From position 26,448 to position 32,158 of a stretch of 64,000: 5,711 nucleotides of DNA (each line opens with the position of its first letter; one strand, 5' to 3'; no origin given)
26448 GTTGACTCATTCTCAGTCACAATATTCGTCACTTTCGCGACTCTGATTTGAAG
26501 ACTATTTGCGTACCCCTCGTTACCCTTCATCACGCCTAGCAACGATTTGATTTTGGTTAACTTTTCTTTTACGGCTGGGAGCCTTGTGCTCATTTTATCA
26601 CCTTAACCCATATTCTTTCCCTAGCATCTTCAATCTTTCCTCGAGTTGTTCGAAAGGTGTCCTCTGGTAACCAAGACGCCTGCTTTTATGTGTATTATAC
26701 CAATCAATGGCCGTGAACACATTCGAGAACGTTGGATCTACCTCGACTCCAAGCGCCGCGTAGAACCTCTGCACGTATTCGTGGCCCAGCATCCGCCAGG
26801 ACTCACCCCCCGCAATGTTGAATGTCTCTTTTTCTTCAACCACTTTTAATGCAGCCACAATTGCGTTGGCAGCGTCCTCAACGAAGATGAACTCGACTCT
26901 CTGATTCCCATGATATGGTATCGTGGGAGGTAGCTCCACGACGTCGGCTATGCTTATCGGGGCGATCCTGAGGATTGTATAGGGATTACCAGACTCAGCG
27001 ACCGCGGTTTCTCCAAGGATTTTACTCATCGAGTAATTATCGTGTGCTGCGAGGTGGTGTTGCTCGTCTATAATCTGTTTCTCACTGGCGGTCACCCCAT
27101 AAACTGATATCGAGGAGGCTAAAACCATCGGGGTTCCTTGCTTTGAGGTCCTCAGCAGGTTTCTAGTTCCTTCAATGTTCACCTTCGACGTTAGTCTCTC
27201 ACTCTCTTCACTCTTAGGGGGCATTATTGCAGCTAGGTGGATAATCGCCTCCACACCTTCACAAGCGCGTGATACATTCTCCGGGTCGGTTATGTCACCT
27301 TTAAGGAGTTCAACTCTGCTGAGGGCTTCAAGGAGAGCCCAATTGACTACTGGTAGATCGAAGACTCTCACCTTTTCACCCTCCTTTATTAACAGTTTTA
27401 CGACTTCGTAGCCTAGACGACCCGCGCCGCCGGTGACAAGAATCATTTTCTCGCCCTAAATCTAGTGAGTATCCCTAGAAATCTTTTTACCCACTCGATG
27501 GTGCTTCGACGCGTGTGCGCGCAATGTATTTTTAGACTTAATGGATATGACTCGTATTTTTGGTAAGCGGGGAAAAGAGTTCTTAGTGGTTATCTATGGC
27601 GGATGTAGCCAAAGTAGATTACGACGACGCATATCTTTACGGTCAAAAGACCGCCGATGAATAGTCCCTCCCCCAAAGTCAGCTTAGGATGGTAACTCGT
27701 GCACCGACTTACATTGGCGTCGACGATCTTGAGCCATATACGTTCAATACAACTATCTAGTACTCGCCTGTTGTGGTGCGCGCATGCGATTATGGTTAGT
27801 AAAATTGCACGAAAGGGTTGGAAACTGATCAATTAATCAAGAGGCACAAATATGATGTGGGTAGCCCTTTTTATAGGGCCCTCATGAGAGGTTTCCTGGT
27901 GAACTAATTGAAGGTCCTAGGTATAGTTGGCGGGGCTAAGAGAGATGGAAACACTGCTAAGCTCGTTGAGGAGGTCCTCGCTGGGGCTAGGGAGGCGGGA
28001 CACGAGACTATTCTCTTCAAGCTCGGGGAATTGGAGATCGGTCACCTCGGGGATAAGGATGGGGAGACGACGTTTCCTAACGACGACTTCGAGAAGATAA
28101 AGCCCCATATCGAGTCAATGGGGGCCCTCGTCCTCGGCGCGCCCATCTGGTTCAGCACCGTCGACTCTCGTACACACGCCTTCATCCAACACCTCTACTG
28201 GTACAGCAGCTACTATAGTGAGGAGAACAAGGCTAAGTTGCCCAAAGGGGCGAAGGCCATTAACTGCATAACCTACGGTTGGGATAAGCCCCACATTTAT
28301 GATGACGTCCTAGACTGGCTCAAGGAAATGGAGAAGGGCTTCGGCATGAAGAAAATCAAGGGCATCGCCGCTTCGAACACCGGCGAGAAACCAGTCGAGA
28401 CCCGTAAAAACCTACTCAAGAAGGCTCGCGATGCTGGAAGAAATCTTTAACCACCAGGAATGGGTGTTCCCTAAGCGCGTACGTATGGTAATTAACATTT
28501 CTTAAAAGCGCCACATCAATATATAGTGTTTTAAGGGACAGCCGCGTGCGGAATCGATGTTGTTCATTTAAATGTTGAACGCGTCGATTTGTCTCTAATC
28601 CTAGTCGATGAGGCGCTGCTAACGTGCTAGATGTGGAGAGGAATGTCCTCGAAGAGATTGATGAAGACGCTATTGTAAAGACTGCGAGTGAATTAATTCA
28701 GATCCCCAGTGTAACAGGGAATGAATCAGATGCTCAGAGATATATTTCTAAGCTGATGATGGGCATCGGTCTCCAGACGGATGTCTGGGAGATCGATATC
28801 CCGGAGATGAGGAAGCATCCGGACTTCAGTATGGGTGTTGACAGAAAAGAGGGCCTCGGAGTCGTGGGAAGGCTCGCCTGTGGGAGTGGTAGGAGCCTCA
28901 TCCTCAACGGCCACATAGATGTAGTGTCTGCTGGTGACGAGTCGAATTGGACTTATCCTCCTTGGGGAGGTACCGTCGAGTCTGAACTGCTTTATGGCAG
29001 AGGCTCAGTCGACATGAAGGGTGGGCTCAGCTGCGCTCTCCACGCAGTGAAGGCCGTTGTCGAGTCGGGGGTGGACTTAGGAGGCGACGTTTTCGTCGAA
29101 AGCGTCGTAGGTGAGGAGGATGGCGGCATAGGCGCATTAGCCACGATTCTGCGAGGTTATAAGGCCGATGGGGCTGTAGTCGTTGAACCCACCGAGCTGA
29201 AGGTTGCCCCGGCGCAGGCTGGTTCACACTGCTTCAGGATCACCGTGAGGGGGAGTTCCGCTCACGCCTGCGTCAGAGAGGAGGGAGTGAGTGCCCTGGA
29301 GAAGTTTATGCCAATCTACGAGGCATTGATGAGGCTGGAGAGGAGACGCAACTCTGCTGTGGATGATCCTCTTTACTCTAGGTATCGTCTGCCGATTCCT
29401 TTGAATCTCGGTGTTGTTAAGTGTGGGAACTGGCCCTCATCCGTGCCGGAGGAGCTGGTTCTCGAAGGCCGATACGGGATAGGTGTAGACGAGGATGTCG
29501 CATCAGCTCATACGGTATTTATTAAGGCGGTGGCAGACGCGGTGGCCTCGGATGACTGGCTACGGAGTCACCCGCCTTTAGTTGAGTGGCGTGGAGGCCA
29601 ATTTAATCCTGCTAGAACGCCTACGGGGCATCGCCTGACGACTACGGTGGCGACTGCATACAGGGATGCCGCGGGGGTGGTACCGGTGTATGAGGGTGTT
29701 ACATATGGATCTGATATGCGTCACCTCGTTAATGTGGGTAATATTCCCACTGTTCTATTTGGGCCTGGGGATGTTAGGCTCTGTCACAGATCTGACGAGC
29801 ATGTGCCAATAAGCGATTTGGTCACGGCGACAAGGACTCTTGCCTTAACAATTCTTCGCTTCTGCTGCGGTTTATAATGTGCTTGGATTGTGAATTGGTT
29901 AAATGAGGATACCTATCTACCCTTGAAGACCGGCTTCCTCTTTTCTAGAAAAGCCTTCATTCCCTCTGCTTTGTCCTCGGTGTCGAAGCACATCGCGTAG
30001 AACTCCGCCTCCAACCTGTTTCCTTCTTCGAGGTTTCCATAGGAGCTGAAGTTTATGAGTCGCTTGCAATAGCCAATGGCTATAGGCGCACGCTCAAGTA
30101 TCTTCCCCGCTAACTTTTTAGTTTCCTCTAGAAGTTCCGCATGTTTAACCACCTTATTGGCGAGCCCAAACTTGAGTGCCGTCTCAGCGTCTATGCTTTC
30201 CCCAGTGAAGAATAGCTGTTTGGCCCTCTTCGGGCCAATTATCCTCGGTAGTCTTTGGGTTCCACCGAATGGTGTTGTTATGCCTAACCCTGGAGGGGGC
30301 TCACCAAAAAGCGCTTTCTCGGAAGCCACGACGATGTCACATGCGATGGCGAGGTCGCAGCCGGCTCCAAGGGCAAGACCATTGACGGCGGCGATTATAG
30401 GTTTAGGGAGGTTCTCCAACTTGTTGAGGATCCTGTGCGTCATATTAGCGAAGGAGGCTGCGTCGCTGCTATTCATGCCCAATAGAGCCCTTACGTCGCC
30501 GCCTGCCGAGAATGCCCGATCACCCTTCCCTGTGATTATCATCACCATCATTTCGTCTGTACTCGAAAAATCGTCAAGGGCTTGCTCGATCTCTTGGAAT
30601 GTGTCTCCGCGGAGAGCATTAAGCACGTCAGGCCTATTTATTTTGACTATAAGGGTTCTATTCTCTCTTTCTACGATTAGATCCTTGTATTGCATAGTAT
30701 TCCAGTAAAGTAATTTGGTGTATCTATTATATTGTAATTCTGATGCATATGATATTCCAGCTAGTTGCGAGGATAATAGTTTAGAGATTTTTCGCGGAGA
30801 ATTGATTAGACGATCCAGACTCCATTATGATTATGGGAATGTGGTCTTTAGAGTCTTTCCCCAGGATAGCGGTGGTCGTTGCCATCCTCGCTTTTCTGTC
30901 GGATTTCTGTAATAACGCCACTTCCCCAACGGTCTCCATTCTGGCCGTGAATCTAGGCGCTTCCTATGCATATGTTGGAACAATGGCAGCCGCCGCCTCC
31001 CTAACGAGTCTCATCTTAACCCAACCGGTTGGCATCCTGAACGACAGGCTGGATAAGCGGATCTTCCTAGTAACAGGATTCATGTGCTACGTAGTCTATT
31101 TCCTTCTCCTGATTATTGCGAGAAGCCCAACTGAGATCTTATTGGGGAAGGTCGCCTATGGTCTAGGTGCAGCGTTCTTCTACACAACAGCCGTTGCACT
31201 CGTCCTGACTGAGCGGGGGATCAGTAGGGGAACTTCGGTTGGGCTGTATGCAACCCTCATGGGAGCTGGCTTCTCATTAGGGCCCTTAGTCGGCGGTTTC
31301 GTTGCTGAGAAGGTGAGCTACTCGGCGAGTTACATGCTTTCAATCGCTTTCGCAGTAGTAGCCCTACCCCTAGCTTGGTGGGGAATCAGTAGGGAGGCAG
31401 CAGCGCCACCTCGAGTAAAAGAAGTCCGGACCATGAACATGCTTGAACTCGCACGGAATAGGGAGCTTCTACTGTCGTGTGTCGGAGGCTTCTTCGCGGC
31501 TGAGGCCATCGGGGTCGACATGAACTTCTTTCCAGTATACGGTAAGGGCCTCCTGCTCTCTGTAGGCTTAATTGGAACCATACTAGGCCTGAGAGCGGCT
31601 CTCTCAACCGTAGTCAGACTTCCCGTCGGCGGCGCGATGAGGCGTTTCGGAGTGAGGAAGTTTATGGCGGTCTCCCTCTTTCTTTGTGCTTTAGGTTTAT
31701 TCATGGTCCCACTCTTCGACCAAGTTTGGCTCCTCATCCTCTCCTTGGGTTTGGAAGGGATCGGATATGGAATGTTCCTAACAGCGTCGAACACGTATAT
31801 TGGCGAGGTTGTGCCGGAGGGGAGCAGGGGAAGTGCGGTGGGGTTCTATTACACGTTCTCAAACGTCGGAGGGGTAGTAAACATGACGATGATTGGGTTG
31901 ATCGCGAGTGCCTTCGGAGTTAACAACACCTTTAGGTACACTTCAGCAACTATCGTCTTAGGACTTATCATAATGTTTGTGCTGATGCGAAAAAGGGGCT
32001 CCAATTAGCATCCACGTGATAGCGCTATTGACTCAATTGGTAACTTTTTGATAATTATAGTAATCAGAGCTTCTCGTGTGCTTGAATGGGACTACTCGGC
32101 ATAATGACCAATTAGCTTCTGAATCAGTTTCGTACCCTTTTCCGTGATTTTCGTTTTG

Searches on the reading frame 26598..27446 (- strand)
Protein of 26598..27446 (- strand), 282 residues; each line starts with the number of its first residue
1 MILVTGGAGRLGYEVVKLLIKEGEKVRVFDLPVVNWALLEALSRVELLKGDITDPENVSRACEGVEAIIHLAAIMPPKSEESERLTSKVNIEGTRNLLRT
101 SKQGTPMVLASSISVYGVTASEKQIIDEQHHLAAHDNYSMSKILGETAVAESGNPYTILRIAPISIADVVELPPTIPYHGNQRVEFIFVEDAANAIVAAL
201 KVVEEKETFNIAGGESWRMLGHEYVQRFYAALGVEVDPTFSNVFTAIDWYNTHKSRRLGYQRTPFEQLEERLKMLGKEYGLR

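Call 29: search_protein_families(library=pfam, proteins=[window:26598-27446:-], max_evalue=0.001)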
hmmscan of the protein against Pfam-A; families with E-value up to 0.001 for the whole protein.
window:26598-27446:- (282 aa): 10 families
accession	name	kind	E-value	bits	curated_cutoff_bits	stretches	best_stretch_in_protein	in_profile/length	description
PF01370.27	Epimerase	-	5e-29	101.8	20.9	2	2-160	1-168/240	NAD dependent epimerase/dehydratase family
PF01073.25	3Beta_HSD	-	7.2e-26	91.3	22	1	3-154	1-162/280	3-beta hydroxysteroid dehydrogenase/isomerase family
PF16363.11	GDP_Man_Dehyd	-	2.4e-20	73.7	27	1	3-158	1-173/332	GDP-mannose 4,6 dehydratase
PF04321.23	RmlD_sub_bind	-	3e-16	59.8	27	1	2-163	3-150/287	RmlD substrate binding domain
PF13460.12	NAD_binding_10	-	1.2e-11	45.3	27.2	1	6-168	1-150/184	NAD(P)H-binding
PF07993.18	NAD_binding_4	-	2.4e-10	40.4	20.1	1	40-164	58-207/258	Male sterility protein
PF02719.21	Polysacc_synt_2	-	7.2e-08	32.4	20.2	1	2-103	1-117/293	Polysaccharide biosynthesis protein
PF05368.20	NmrA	-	2.3e-07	31.1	27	1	2-73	5-78/298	NmrA-like family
PF08659.16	KR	-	2.9e-05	24.5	22.6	1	2-114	3-138/180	KR domain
PF00106.31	adh_short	-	4.8e-05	23.4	26.6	1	2-67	3-73/195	short chain dehydrogenase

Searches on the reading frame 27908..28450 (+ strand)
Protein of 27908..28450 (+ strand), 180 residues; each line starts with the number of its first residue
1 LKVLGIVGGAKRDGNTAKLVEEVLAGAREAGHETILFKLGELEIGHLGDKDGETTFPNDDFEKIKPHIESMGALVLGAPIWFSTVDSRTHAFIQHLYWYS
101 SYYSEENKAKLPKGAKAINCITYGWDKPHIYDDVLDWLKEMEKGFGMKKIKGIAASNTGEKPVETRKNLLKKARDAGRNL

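Call 30: search_protein_families(library=pfam, proteins=[window:27908-28450:+], max_evalue=0.001)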
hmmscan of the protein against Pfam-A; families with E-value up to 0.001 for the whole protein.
window:27908-28450:+ (180 aa): 2 families
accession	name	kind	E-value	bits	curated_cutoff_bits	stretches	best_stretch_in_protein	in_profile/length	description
PF03358.20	FMN_red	-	1.2e-13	51.4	24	1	1-96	1-96/152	NADPH-dependent FMN reductase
PF02525.22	Flavodoxin_2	-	1.3e-11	45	27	1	1-172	1-190/198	Flavodoxin-like fold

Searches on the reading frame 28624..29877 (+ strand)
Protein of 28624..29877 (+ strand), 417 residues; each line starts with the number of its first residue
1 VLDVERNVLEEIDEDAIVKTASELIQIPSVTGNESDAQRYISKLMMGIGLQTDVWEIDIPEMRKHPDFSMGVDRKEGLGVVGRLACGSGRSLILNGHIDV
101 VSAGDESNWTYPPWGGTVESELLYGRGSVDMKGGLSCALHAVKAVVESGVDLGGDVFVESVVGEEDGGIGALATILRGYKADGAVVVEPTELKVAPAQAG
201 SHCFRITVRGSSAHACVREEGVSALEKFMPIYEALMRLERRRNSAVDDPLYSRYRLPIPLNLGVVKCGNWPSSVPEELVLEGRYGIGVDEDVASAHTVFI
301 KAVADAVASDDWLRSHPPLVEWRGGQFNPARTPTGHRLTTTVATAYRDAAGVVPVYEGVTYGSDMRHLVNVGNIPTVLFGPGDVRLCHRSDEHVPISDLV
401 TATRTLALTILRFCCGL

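Call 30: search_protein_families(library=pfam, proteins=[window:28624-29877:+], max_evalue=0.001)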
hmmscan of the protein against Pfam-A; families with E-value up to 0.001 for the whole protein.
window:28624-29877:+ (417 aa): 2 families
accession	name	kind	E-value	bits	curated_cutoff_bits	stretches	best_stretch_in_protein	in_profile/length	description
PF01546.33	Peptidase_M20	-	1e-29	104.3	24.6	1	93-411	1-205/206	Peptidase family M20/M25/M40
PF07687.19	M20_dimer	-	3.3e-07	30.7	21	1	198-299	3-95/107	Peptidase dimerisation domain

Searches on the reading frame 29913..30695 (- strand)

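Call 30: search_protein_families(library=pfam, proteins=[window:29913-30695:-], max_evalue=0.001)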
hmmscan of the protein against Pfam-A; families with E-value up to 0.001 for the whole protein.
window:29913-30695:- (260 aa): 2 families
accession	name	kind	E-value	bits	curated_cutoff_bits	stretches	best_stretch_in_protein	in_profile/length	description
PF00378.25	ECH_1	-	1.7e-62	211.5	27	1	11-259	3-250/251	Enoyl-CoA hydratase/isomerase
PF16113.10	ECH_2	-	2.4e-38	132.9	27.2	1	16-195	3-184/335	Enoyl-CoA hydratase/isomerase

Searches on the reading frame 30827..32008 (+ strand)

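Call 30: search_protein_families(library=pfam, proteins=[window:30827-32008:+], max_evalue=0.001)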
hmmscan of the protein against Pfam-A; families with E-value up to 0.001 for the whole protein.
window:30827-32008:+ (393 aa): 4 families
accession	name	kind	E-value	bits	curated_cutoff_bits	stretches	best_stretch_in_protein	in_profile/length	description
PF07690.21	MFS_1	-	1.1e-45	156.5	33.4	2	19-239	2-229/347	Major Facilitator Superfamily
PF12832.13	MFS_1_like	-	6.2e-16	58.9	25.2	2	169-370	168-372/373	MFS_1 like family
PF05977.19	MFS_3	-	3.9e-10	39.2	27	1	24-385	21-392/524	Transmembrane secretion effector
PF00083.30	Sugar_tr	-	8.3e-09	35.3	22.3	1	264-387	63-188/452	Sugar (and other) transporter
